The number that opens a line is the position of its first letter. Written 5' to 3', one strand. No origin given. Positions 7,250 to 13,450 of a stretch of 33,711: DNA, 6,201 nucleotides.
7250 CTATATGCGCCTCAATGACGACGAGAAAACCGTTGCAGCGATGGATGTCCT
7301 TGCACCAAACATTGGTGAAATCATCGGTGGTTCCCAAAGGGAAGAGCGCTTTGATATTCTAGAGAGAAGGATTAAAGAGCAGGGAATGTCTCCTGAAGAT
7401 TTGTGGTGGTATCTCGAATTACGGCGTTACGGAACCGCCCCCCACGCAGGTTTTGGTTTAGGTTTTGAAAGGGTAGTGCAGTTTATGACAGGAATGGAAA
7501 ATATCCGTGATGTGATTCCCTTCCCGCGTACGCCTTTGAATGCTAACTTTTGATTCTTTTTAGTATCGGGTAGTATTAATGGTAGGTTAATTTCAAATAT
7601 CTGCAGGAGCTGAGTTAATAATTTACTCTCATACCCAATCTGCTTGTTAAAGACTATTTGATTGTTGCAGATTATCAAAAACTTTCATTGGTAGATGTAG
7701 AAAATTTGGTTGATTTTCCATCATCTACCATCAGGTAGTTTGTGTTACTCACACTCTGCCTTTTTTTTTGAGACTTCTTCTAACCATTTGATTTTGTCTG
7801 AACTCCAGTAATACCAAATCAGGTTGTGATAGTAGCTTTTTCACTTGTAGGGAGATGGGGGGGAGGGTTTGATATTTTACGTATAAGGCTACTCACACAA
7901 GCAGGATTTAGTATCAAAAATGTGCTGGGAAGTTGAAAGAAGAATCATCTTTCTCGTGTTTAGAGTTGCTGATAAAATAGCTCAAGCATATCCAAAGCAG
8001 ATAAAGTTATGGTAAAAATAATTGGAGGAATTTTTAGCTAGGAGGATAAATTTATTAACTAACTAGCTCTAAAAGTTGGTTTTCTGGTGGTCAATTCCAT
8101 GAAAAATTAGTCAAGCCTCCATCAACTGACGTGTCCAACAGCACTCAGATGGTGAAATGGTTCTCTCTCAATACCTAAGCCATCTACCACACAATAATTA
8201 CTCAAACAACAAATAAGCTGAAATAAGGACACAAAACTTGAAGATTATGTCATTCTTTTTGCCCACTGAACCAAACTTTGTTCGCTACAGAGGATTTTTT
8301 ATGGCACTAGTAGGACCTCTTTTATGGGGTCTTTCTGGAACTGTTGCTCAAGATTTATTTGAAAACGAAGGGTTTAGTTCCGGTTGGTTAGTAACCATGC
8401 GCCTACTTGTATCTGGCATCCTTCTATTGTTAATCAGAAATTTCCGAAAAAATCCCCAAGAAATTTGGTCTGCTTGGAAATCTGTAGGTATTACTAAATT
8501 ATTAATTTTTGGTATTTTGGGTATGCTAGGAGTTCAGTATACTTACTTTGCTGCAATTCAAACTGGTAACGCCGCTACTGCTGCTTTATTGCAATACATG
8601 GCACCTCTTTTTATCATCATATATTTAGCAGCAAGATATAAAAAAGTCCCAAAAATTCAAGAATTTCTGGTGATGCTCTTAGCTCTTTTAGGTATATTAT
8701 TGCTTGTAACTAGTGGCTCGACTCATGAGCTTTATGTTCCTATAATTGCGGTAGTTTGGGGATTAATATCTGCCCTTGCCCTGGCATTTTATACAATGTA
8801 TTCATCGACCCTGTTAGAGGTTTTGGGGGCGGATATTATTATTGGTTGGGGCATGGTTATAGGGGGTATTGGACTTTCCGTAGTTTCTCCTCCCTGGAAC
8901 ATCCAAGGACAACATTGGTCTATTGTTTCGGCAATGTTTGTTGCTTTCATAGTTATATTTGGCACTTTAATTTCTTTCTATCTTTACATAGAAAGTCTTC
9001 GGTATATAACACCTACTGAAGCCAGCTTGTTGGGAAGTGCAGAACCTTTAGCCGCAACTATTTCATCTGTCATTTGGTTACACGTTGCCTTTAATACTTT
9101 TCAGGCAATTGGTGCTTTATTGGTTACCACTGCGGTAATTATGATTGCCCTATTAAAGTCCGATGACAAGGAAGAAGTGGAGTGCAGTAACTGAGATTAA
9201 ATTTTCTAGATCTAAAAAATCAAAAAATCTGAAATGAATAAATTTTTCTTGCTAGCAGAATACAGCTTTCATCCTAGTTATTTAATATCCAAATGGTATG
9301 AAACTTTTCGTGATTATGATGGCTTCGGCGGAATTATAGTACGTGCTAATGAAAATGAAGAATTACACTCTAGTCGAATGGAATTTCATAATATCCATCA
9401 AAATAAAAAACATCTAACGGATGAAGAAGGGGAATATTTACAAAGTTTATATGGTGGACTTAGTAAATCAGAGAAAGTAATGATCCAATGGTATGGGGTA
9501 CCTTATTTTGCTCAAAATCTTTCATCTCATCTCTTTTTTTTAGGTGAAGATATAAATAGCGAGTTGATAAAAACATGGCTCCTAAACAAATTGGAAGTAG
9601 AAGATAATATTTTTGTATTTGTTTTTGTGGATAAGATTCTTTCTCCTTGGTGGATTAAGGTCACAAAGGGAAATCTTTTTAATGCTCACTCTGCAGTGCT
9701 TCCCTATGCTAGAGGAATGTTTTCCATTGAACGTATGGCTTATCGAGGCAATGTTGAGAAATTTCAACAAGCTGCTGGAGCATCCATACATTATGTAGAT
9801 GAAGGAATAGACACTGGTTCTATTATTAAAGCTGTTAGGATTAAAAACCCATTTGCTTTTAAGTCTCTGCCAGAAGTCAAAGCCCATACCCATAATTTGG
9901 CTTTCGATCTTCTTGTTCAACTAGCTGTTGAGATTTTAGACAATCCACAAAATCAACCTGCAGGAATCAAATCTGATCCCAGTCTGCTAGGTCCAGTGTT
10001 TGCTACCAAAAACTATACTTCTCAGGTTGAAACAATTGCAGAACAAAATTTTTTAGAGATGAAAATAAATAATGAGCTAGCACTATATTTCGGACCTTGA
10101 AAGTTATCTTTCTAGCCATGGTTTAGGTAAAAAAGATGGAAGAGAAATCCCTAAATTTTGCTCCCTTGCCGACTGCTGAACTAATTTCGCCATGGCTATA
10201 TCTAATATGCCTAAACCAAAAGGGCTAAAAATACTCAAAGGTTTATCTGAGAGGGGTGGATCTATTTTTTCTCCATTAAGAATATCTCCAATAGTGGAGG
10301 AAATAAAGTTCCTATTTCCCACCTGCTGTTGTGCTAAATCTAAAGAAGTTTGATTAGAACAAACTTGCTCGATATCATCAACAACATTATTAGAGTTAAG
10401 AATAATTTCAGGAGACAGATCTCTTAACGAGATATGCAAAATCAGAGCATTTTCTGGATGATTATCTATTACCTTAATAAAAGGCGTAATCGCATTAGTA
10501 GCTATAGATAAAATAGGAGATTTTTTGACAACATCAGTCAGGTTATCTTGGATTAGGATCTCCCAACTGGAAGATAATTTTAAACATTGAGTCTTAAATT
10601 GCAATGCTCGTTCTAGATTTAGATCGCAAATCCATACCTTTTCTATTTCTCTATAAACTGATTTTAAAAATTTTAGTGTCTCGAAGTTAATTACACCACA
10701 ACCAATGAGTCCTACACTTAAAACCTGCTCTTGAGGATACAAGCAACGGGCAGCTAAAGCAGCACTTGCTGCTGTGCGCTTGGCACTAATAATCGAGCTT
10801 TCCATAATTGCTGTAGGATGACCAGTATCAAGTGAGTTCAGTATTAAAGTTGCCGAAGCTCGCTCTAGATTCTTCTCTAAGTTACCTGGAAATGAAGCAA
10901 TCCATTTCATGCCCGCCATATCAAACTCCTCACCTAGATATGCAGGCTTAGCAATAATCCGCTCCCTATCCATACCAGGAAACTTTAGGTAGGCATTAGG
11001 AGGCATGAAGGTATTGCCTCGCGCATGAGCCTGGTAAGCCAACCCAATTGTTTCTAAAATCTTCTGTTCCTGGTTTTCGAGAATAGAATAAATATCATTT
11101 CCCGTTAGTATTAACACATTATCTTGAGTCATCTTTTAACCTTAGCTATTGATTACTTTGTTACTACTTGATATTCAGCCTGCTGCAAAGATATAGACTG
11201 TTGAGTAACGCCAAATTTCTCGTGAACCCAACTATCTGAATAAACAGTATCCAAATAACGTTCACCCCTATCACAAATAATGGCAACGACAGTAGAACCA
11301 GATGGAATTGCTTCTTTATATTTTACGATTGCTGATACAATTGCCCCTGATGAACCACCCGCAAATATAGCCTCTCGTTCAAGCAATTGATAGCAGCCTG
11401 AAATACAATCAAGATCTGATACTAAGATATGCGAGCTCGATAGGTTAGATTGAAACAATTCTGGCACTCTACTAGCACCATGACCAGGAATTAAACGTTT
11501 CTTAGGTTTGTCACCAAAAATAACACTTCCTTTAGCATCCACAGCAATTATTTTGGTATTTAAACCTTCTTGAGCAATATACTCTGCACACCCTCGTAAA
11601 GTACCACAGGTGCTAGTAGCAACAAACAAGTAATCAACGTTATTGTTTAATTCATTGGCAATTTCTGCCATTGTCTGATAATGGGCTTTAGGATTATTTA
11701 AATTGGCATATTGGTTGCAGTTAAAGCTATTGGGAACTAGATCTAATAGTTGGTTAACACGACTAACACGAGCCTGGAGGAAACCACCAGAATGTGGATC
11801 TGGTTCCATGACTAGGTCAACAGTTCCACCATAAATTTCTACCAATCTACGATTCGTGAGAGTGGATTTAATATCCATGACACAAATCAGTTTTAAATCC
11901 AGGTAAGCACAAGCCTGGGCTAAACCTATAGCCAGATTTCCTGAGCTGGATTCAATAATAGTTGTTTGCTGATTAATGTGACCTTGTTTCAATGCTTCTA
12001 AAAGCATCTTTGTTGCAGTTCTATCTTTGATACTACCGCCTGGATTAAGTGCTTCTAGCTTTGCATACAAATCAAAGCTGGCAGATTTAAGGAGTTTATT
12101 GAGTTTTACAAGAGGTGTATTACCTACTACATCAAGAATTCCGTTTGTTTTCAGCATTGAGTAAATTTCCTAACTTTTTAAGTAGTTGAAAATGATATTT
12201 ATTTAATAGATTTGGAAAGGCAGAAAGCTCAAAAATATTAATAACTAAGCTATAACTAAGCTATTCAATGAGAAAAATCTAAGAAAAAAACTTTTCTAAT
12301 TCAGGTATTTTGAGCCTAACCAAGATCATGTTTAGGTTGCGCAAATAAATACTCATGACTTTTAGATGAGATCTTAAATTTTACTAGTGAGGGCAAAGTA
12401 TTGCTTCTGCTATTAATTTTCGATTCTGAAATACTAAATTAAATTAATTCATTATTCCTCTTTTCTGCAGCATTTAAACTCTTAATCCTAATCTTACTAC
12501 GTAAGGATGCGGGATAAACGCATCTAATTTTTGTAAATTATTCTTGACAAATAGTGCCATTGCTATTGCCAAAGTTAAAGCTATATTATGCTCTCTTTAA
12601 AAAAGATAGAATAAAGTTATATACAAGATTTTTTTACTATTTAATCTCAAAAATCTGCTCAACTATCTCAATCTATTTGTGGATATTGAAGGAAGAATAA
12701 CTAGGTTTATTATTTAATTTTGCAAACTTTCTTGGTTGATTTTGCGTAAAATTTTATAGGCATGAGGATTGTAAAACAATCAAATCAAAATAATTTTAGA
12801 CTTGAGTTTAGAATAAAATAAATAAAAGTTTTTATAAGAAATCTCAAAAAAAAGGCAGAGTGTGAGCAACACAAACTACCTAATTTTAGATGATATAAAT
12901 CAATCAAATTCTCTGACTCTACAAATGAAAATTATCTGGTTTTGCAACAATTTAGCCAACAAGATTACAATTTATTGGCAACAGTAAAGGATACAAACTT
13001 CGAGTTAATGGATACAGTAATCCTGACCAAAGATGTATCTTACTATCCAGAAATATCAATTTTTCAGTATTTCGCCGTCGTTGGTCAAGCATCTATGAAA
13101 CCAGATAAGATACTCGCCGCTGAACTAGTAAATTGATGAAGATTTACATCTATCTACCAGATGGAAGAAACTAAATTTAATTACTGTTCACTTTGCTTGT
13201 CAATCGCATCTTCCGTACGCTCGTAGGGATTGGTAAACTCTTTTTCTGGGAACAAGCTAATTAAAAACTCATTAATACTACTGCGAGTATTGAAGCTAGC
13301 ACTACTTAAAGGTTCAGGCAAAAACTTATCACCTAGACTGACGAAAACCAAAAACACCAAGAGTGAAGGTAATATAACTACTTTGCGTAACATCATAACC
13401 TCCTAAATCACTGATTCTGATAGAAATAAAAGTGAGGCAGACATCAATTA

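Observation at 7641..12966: AT-rich four-gene cassette bracketed by inverted ~130-nt elements whose terminators both point inward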

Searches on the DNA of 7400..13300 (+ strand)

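Call 8: search_rna_families(source=window, start=7400, end=13300, threshold=evalue, max_evalue=5, show_alignments=4)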
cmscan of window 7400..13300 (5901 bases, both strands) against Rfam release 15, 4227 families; matches with E-value up to 5: 1.
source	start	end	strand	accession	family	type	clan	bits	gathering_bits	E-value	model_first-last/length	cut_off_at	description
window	9901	9936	+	RF01354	CRISPR-DR45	Gene; CRISPR;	-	22.3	37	2.5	1-24/24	no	CRISPR RNA direct repeat element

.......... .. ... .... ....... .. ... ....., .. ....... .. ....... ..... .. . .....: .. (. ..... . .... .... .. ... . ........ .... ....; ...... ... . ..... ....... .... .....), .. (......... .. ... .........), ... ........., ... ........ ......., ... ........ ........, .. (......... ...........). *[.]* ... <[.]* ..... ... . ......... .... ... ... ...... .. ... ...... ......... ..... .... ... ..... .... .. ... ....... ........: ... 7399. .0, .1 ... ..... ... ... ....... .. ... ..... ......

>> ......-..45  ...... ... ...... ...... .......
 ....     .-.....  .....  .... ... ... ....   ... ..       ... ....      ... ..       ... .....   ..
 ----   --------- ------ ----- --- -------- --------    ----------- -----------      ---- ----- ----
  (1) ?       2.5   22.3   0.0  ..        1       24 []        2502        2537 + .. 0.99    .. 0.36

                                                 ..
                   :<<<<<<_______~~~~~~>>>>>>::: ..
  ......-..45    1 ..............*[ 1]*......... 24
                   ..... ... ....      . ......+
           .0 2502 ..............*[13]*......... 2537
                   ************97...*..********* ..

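Call 53: search_dna_similar(query=window:7640-7790:+, collection=plasmids, mode=distant, max_evalue=0.01)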
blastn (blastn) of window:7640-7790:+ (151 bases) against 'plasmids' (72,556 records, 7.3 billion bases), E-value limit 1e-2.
No match.

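Call 54: search_dna_similar(query=window:12825-12975:-, collection=phages, mode=distant, max_evalue=0.01)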
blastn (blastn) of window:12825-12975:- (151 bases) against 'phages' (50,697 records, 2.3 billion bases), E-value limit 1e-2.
No match.
